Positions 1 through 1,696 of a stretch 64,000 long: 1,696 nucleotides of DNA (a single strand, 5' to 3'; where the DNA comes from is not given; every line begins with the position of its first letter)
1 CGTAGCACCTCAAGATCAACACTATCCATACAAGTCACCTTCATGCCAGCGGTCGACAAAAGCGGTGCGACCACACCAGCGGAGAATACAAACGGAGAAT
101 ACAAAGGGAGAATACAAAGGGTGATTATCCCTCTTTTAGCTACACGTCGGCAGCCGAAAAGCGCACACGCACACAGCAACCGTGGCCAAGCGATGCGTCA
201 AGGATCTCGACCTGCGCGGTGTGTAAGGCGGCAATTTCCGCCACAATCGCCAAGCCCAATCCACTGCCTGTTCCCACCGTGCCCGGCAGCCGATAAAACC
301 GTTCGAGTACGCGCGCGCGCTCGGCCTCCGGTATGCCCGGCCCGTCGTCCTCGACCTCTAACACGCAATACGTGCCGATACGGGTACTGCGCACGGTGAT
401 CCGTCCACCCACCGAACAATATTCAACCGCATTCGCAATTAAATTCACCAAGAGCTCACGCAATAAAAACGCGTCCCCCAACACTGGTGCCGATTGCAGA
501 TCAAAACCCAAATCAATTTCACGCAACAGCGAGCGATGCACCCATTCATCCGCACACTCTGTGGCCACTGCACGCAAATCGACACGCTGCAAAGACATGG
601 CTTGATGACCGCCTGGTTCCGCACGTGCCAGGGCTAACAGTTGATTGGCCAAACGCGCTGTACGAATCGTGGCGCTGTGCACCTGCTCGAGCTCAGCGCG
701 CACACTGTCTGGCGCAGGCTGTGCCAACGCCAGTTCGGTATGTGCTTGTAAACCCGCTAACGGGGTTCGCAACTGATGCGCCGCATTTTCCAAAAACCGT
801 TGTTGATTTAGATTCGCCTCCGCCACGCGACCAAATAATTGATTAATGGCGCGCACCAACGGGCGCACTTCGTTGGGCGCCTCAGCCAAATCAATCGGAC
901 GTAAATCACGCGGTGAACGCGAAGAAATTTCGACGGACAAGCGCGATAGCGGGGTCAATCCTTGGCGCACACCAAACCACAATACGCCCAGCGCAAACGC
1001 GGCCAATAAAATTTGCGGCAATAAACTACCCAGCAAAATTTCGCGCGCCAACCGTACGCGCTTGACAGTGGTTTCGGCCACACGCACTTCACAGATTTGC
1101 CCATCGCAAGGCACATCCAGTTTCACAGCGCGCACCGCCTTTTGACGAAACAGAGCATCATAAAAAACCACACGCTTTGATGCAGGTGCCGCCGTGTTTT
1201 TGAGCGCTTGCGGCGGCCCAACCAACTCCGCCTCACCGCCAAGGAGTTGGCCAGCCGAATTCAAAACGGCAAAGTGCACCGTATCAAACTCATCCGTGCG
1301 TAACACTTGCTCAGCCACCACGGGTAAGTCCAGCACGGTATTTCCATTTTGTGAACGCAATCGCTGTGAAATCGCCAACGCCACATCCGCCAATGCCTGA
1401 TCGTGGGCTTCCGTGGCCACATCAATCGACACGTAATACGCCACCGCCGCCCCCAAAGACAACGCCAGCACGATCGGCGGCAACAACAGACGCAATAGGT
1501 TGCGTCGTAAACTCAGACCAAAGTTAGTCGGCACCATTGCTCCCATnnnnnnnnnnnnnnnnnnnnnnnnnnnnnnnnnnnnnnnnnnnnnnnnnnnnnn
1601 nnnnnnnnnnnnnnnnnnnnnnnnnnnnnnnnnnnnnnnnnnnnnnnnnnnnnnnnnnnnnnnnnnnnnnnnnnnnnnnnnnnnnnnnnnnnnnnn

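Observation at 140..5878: Biosynthetic cassette bracketed by two directly oriented, highly similar response-regulator genes, only one of which has a kinase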

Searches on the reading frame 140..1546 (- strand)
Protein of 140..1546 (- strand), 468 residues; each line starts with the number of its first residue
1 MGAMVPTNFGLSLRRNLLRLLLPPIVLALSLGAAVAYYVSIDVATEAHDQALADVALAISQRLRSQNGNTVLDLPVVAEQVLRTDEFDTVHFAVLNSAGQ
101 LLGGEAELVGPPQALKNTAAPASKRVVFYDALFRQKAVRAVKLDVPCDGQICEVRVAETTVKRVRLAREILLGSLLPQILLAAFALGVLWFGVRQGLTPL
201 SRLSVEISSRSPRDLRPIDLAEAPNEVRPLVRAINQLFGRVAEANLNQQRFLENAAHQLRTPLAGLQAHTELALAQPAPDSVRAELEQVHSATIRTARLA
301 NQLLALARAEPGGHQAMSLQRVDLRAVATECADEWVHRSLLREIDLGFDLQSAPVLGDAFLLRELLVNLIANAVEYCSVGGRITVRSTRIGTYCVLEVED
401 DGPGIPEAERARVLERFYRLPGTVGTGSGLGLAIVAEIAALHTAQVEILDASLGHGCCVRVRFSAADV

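Call 5: search_protein_families(library=pfam, proteins=[window:140-1546:-])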
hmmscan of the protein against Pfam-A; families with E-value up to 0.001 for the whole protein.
window:140-1546:- (468 aa): 4 families
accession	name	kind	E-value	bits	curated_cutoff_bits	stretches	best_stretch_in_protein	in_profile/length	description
PF08521.16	2CSK_N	-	1.4e-30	106.6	23.2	1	27-170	3-140/140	Two-component sensor kinase N-terminal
PF02518.31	HATPase_c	-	1.4e-20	74.3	26.4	1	357-464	1-108/111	Histidine kinase-, DNA gyrase B-, and HSP90-like ATPase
PF00512.31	HisKA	-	9.7e-13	48.4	26.9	1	248-312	2-66/66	His Kinase A (phospho-acceptor) domain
PF13581.12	HATPase_c_2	-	4.1e-05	24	27.4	1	362-439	36-109/127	Histidine kinase-like ATPase domain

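Call 6: search_protein_families(library=ncbifam, proteins=[window:140-1546:-])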
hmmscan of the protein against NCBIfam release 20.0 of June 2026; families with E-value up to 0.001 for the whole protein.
window:140-1546:- (468 aa): 71 families (the best 25 are shown)
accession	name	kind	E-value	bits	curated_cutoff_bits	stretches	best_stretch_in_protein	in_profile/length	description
NF007664.1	PRK10337.1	equivalog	5.6e-55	186.8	475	1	156-454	138-434/442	quorum sensing histidine kinase QseC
TIGR01386.1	cztS_silS_copS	subfamily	5.4e-52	177.3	292.55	1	18-448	8-443/457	heavy metal sensor histidine kinase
NF008025.0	PRK10755.1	equivalog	3.6e-48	164.1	314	1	166-466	61-357/362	two-component system sensor histidine kinase PmrB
NF008312.0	PRK11100.1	equivalog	3.7e-40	138.2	356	1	168-463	182-472/477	two-component system sensor histidine kinase CreC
TIGR02966.1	phoR_proteo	equivalog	4.6e-37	127.8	334.2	1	248-463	114-333/333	phosphate regulon sensor histidine kinase PhoR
NF052314.1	T9SS_HK_PorY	subfamily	6e-37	127.7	350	1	131-446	93-403/418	PorY family sensor histidine kinase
NF041735.1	hist_kin_RppB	equivalog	2.7e-36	125.3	400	1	247-462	215-436/438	two-component system sensor histidine kinase RppB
NF046044.1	PnpS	equivalog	6.8e-35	120.8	400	1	248-462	170-388/390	two-component system histidine kinase PnpS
NF007345.0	PRK09835.1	subfamily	1.1e-31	110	423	1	188-448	201-465/482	Cu(+)/Ag(+) sensor histidine kinase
NF012163.2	BaeS_SmeS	equivalog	7.9e-30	104.2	500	1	225-458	217-451/457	sensor histidine kinase efflux regulator BaeS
NF007898.0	PRK10604.1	equivalog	4.9e-27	95.2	478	1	229-461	193-419/433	two-component system sensor histidine kinase RstB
NF033092.0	HK_WalK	equivalog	3.7e-26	91.9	725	1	246-460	370-589/594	cell wall metabolism sensor histidine kinase WalK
NF008235.0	PRK11006.1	equivalog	5.7e-26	91.3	390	1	248-458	204-416/431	phosphate regulon sensor histidine kinase PhoR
NF007007.0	PRK09470.1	equivalog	5.5e-25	88.2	486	1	219-460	216-454/463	envelope stress sensor histidine kinase CpxA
NF047465.1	hybrid_HK_LvrA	exception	6.4e-25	87.3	1200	1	231-461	185-418/819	hybrid histidine kinase/response regulator LvrA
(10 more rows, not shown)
